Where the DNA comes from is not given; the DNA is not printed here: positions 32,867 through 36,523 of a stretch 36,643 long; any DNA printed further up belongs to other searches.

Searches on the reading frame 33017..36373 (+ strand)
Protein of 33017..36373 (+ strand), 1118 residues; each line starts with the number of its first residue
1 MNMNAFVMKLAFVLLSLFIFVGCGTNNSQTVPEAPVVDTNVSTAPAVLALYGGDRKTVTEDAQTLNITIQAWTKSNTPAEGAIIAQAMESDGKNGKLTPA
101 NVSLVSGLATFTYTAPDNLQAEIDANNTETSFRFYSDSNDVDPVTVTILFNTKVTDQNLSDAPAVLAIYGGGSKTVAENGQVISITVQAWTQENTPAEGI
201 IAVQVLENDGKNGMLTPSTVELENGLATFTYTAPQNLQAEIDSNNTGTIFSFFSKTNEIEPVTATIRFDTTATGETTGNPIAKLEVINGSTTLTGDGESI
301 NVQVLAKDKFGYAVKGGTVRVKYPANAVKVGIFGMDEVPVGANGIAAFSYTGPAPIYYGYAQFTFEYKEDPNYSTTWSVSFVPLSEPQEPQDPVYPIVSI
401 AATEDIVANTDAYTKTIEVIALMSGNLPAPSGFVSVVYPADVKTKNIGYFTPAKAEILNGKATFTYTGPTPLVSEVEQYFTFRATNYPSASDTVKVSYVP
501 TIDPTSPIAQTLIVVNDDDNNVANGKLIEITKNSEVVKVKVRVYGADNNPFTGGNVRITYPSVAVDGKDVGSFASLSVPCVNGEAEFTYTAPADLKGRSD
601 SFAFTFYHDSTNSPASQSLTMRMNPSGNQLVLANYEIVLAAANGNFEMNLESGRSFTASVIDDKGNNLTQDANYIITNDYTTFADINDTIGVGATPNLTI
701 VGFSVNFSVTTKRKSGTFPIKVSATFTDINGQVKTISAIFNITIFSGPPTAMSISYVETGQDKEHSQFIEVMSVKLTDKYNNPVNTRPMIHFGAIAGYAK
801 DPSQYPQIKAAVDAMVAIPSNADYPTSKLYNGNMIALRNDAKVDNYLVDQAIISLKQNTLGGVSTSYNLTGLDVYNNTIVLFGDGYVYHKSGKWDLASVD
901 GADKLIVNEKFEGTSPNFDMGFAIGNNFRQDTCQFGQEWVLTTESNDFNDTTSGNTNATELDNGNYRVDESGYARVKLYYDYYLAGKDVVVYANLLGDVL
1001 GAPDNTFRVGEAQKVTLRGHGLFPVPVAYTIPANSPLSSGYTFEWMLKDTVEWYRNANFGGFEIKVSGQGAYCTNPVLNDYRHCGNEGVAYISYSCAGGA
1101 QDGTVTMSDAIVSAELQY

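Call 19: search_protein_families(library=pfam, proteins=[window:33017-36373:+])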
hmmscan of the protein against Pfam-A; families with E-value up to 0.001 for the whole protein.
window:33017-36373:+ (1118 aa): 0 families

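Call 90: find_encoding_contigs(protein=window:33017-36373:+, flank=10000, max_places=4)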
Protein window:33017-36373:+ (1118 aa): no gene with exactly this product is on record in the collection.
